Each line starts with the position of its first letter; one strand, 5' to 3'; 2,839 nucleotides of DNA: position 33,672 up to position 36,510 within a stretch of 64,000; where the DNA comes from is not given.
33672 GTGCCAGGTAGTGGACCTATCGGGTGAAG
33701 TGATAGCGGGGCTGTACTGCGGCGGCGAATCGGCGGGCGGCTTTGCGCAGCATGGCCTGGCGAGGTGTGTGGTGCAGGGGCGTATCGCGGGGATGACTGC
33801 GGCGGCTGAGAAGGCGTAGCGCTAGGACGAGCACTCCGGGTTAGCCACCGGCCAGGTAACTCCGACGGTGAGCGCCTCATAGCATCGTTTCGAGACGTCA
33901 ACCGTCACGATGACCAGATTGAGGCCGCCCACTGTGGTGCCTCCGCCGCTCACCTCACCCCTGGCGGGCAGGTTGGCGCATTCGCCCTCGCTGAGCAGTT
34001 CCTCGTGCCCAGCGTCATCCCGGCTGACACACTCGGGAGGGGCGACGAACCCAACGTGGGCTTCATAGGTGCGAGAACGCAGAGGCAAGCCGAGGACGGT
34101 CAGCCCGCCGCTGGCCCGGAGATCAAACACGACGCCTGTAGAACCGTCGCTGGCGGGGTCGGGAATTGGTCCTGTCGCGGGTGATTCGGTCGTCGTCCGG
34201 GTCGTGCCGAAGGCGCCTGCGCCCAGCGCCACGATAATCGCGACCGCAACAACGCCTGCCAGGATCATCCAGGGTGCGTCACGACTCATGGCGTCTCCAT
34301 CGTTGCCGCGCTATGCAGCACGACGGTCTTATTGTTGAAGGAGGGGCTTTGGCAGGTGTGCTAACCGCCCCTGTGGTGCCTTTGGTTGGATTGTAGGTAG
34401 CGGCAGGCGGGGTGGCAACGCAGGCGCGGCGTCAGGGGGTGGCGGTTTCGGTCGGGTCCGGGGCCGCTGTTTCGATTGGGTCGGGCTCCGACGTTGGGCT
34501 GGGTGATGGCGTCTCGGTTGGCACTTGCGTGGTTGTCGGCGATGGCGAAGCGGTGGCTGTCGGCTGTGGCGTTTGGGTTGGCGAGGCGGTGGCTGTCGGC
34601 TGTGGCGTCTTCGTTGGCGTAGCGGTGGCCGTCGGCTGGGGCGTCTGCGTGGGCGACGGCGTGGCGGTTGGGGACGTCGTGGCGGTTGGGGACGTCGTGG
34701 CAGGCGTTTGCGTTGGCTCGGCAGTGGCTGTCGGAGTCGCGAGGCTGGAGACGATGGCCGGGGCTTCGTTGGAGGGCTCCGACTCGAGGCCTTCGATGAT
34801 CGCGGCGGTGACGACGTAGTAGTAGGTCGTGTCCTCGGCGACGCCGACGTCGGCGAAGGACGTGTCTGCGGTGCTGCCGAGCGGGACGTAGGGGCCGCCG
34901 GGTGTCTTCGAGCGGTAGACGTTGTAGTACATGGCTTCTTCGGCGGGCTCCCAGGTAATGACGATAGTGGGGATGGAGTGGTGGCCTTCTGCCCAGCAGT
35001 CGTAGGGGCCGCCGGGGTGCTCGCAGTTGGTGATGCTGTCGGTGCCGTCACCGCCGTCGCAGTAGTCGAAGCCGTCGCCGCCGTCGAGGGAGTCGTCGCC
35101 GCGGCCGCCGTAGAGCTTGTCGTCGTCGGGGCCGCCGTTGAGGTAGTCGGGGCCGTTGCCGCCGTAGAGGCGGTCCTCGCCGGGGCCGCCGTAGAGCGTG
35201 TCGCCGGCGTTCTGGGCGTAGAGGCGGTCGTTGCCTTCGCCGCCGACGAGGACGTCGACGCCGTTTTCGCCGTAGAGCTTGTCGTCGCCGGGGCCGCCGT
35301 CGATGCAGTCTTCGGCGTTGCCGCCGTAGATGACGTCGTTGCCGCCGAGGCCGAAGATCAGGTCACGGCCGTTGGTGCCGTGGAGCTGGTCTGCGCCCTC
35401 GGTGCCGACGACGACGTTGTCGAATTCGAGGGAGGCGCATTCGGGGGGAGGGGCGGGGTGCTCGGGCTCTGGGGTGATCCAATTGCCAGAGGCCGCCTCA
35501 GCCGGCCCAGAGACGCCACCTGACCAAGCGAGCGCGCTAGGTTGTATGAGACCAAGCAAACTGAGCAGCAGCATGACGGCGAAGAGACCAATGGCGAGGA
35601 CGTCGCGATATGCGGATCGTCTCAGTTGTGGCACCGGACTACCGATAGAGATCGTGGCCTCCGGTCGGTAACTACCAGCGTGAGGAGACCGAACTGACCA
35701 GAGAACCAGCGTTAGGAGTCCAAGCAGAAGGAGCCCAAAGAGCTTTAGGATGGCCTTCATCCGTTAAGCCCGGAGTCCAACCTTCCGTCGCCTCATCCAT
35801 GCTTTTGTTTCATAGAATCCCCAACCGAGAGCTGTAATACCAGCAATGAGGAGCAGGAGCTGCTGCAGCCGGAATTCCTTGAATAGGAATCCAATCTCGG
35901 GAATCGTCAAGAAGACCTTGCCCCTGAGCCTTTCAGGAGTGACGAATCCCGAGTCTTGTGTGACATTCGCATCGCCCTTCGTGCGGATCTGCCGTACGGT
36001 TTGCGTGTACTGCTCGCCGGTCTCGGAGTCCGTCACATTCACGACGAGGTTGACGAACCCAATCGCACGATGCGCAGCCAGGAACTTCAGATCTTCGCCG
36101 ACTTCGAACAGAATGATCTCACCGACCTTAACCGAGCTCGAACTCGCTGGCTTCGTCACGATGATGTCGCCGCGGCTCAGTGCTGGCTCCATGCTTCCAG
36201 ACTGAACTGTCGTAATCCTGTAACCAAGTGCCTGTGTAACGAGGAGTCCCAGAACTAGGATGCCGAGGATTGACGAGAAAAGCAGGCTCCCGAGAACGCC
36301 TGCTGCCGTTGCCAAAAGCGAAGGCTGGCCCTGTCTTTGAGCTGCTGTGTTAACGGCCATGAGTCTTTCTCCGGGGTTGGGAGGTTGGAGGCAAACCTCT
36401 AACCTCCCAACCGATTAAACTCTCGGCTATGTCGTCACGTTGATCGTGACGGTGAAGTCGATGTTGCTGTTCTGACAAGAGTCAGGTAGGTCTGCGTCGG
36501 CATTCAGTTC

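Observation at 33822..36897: SipW-type signal peptidase operon with three putative cognate substrates, including an RTX-FN3-PT-rich protein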

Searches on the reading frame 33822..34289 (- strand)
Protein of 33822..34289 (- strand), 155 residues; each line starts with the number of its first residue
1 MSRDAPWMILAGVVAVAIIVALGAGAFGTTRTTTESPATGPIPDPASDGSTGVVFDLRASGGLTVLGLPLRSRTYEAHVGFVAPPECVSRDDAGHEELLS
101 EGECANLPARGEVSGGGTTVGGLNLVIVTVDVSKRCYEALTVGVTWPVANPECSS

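Call 3: search_protein_families(library=pfam, proteins=[window:33822-34289:-], max_evalue=1)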
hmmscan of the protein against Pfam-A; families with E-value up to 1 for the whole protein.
window:33822-34289:- (155 aa): 1 family
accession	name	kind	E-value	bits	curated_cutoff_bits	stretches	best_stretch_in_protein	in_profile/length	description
PF23714.1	Rv3627c_N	-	0.048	14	27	1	7-48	11-52/58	Carboxypeptidase Rv3627c-like, N-terminal domain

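Call 4: search_protein_families(library=ncbifam, proteins=[window:33822-34289:-], max_evalue=1)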
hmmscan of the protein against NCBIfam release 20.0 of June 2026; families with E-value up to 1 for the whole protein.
window:33822-34289:- (155 aa): 1 family
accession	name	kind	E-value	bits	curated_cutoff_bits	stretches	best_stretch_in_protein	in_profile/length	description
NF051431.1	Rv0361_Cterm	subfamily_domain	0.037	14.2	37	1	4-36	2-34/140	Rv0361 family membrane protein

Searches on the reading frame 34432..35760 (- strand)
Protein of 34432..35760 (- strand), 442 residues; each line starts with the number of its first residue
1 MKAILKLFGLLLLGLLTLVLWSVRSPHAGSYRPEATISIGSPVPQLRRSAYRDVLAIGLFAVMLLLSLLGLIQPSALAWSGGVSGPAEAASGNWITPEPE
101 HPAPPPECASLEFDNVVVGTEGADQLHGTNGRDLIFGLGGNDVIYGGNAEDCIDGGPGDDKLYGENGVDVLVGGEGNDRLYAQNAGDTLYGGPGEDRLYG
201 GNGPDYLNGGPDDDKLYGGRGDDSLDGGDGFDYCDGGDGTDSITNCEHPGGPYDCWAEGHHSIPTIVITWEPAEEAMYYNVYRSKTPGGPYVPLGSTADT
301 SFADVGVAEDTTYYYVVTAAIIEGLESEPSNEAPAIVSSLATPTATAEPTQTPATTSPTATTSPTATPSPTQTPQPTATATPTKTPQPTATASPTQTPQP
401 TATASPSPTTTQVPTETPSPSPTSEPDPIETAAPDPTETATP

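Call 3: search_protein_families(library=pfam, proteins=[window:34432-35760:-], max_evalue=1)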
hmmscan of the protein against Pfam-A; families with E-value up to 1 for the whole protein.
window:34432-35760:- (442 aa): 2 families
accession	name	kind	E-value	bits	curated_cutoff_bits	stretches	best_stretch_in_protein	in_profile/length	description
PF00353.25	HemolysinCabind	-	6.4e-26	90.4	23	5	173-207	2-36/36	RTX calcium-binding nonapeptide repeat (4 copies)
PF21910.2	GH85_C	-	0.24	12.3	27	1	266-289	19-42/95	GH85 endohexosaminidases, C-terminal domain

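Call 4: search_protein_families(library=ncbifam, proteins=[window:34432-35760:-], max_evalue=1)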
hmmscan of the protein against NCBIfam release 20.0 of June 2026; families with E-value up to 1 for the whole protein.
window:34432-35760:- (442 aa): 8 families
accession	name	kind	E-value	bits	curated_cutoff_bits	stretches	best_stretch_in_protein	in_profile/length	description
NF033943.0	RTX_toxin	subfamily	2.1e-24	85.8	1000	2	112-214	685-788/930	RTX family hemolysin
NF046115.1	Ca_rpt_SMc04171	equivalog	1.2e-18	67.5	625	2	116-198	3-85/574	SMc04171 family calcium-binding repeat protein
NF033203.1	entero_EhxA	exception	9.6e-17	60.4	2000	1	114-241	711-829/997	enterohemolysin EhxA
NF053766.1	ZapA_metallo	exception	2.5e-12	46.6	940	3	155-204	335-384/483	ZapA family metalloprotease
NF035945.1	Zn_serralysin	subfamily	2.1e-09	37.1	500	3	137-180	324-367/462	serralysin family metalloprotease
NF050046.1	PueAB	exception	2.9e-05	22.7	670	1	117-163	372-418/616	polyurethane esterase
NF051884.1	ProteaseSapA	equivalog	0.048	12.3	1200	1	199-233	325-359/644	protease SapA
NF052454.1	BtaGlycanEglC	equivalog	0.1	11.5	700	1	145-180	104-139/459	endo-1,3-1,4-beta-glycanase EglC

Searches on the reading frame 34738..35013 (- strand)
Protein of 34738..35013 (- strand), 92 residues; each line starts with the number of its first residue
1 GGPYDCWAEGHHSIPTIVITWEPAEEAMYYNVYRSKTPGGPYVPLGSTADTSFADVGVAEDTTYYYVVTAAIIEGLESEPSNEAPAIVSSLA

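Call 76: search_solved_structures(query=window:34738-35013:-, max_evalue=1, show_alignments=1)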
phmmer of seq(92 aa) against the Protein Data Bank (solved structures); distinct sequences matched with E-value up to 1: 9.
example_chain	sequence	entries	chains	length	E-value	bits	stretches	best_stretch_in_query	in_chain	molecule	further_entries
3mpc_A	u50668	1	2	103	7.3e-11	45.5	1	16-84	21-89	Fn3-like protein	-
5g56_A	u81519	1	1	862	2e-09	40.8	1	16-84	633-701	CARBOHYDRATE BINDING FAMILY 6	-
8g4l_bm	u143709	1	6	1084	0.06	16.9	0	26-88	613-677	Titin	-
7y6e_A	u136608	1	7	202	0.061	16.9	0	29-71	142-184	Dscam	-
6tpv_A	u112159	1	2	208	0.089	16.3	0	15-71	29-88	Receptor-type tyrosine-protein phosphatase F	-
4pbx_A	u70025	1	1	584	0.15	15.6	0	14-71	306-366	Receptor-type tyrosine-protein phosphatase S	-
7y8s_A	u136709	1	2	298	0.22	15.1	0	29-71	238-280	Dscam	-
7jgu_A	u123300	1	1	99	0.31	14.6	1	5-71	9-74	Fibronectin type-III domain-containing protein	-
2dju_A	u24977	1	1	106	0.35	14.4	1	15-72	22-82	Receptor-type tyrosine-protein phosphatase F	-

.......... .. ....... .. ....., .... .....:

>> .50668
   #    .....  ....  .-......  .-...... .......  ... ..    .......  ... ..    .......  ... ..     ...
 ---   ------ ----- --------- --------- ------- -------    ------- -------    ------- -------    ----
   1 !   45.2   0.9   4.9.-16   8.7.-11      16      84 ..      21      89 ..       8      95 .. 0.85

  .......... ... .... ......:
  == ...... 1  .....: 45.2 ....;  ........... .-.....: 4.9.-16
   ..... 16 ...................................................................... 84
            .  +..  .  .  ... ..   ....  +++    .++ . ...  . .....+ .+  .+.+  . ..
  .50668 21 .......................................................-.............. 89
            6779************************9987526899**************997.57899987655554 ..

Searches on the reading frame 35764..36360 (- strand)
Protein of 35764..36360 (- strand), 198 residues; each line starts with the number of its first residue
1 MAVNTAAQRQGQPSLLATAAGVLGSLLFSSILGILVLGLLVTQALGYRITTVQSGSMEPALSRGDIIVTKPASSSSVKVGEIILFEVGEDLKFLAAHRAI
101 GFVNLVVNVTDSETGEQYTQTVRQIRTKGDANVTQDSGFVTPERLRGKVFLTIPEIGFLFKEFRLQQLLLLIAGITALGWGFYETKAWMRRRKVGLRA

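Call 3: search_protein_families(library=pfam, proteins=[window:35764-36360:-], max_evalue=1)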
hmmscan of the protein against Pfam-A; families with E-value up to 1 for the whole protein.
window:35764-36360:- (198 aa): 3 families
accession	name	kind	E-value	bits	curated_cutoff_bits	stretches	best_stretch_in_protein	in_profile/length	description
PF10502.14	Peptidase_S26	-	0.0004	20.8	22.9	1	31-89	8-67/168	Signal peptidase, peptidase S26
PF00717.28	Peptidase_S24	-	0.0012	19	23.3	1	48-90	36-76/116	Peptidase S24-like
PF23982.2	XM1_gp53_minor_capsid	-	0.11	12.7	27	1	30-131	60-146/154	XM1 gp53 minor capsid protein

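Call 4: search_protein_families(library=ncbifam, proteins=[window:35764-36360:-], max_evalue=1)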
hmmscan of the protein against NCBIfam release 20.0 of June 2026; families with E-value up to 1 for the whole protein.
window:35764-36360:- (198 aa): 3 families
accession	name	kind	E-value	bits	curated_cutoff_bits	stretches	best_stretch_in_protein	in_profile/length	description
TIGR02228.1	sigpep_I_arch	equivalog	8.1e-17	61.5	51.85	1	27-159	11-129/158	signal peptidase I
NF046067.1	SigPepSipWBacil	equivalog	7.8e-15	54.9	190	1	42-183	33-163/189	signal peptidase I SipW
TIGR02227.1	sigpep_I_bact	equivalog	1e-07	32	47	1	31-110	4-85/162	signal peptidase I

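Call 13: find_homologous_proteins(query=window:35764-36360:-, max_evalue=0.001)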
Query window:35764-36360:- (198 aa): 69 proteins with E <= 0.001 among 1092 candidates.
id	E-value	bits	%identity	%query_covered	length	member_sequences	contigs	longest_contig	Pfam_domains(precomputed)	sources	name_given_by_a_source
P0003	1.6e-119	414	100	100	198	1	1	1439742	-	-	-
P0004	1.2e-47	180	47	98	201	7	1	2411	PF10502.15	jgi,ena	-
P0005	4.9e-47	178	47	97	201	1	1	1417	PF10502.15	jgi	-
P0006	5.2e-47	178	47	91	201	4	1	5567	PF10502.15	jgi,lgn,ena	-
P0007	9.4e-47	177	47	91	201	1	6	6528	PF10502.15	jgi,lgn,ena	-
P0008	5.2e-46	175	47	97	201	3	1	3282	PF10502.15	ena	-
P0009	7.2e-46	174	48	91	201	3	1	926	PF10502.15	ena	-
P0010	1.7e-45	173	48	85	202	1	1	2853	PF10502.15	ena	-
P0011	5.3e-45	171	52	75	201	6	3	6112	-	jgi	jgi:signal peptidase I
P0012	2.1e-44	170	46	91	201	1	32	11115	PF10502.15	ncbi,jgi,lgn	jgi:signal peptidase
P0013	1.2e-42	164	44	91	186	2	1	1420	PF10502.15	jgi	jgi:signal peptidase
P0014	1.9e-41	160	46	82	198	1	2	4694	PF10502.15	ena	-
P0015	6.1e-37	145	44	85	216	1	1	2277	-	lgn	-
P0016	8.5e-33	132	41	94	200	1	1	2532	PF10502.15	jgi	jgi:signal peptidase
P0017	6.9e-12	64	37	81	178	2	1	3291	PF10502.15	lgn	-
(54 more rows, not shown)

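Call 14: find_encoding_contigs(protein=P0012, flank=8000, max_places=5)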
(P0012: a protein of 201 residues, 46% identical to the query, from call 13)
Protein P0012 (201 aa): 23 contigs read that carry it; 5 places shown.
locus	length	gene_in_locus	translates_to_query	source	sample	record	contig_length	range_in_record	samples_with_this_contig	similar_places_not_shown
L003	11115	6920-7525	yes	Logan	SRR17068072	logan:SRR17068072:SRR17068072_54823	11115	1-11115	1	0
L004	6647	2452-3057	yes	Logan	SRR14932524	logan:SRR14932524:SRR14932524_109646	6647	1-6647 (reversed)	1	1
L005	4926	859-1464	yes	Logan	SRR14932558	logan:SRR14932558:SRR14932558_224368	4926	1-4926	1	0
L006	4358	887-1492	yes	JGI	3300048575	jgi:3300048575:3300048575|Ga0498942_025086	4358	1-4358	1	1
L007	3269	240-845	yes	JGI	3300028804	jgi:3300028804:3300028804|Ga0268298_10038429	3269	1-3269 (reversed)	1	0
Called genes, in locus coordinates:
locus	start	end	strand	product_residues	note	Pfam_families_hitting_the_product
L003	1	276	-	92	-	?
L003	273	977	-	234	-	PF00730:HhH-GPD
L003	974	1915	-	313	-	PF00892:EamA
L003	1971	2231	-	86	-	-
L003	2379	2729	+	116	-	-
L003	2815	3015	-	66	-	-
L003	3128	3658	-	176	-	PF04167:DUF402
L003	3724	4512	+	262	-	PF00378:ECH_1, PF16113:ECH_2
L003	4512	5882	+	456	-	-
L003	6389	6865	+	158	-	-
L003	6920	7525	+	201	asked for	PF10502:Peptidase_S26 (weak)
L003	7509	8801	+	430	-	-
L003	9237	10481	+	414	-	PF00291:PALP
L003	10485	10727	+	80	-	PF09383:NIL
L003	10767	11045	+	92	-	PF02597:ThiS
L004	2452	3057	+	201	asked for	PF10502:Peptidase_S26 (weak)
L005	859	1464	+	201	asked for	PF10502:Peptidase_S26 (weak)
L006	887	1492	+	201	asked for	PF10502:Peptidase_S26 (weak)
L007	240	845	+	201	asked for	PF10502:Peptidase_S26 (weak)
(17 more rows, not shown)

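Call 15: find_encoding_contigs(protein=P0007, flank=8000, max_places=4)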
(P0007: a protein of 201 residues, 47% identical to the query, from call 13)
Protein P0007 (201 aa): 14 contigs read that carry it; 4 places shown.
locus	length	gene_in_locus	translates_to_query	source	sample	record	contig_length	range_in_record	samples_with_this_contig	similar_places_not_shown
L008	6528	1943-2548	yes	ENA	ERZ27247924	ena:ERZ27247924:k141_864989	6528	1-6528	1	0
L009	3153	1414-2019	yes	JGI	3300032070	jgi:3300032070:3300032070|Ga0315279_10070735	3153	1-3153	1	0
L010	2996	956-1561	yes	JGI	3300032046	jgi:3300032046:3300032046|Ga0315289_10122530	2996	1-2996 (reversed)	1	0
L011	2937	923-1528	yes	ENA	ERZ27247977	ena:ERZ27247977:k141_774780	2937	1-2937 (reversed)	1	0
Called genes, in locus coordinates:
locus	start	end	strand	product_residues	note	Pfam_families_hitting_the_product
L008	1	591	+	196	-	?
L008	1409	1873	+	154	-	-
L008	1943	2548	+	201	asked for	PF10502:Peptidase_S26 (weak)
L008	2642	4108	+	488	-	-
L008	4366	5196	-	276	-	PF00106:adh_short, PF08659:KR, PF13561:adh_short_C2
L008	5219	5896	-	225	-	PF01144:CoA_trans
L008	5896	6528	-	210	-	?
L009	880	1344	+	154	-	-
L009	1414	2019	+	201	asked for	PF10502:Peptidase_S26 (weak)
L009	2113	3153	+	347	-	?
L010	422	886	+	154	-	-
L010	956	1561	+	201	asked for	PF10502:Peptidase_S26 (weak)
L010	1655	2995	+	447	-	?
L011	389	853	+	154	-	-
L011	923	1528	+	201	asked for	PF10502:Peptidase_S26 (weak)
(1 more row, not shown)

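Call 44: search_solved_structures(query=window:35764-36360:-, max_evalue=1, show_alignments=2)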
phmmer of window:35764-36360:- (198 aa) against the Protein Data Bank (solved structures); distinct sequences matched with E-value up to 1: 3.
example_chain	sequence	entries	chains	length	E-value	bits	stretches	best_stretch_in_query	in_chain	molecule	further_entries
7p2p_A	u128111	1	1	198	6.7e-06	29.3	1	27-107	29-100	Signal peptidase complex catalytic subunit SEC11A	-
7p2q_A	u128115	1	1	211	9.4e-06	28.9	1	27-108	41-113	Signal peptidase complex catalytic subunit SEC11C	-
9rjb_A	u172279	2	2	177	1.3e-05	28.4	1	27-108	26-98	Signal peptidase complex catalytic subunit SEC11A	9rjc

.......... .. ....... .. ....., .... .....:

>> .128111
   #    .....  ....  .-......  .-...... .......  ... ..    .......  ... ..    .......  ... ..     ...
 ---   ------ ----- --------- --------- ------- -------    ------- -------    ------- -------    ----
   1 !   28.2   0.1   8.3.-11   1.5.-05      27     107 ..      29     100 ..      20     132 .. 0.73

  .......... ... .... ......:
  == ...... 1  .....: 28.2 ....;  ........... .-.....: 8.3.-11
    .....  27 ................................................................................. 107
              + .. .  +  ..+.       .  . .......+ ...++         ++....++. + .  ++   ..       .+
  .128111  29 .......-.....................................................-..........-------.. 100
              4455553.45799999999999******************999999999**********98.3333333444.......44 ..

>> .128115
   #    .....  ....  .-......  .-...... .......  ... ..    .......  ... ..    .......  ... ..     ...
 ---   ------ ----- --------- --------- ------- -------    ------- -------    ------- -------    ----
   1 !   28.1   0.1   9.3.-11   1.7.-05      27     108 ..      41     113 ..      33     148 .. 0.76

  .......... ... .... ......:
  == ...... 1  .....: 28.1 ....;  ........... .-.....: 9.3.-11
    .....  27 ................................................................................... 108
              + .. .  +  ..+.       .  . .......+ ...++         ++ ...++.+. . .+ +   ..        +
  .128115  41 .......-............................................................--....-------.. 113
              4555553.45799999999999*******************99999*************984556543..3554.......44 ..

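Call 46: search_protein_families(library=pfam, proteins=[L008:2552-4108:+, L003:7509-8801:+], max_evalue=0.1)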
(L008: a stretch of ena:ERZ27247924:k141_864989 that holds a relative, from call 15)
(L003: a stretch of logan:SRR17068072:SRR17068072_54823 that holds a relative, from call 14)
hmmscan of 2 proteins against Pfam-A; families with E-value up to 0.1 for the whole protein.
L008:2552-4108:+ (518 aa): 1 family
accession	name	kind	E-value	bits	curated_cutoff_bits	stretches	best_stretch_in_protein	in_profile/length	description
PF21910.2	GH85_C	-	0.08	13.8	27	0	360-424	19-87/95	GH85 endohexosaminidases, C-terminal domain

L003:7509-8801:+ (430 aa): 1 family
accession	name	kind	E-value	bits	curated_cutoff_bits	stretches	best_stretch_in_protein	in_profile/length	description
PF00353.25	HemolysinCabind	-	6.5e-11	42.4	23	2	181-215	1-35/36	RTX calcium-binding nonapeptide repeat (4 copies)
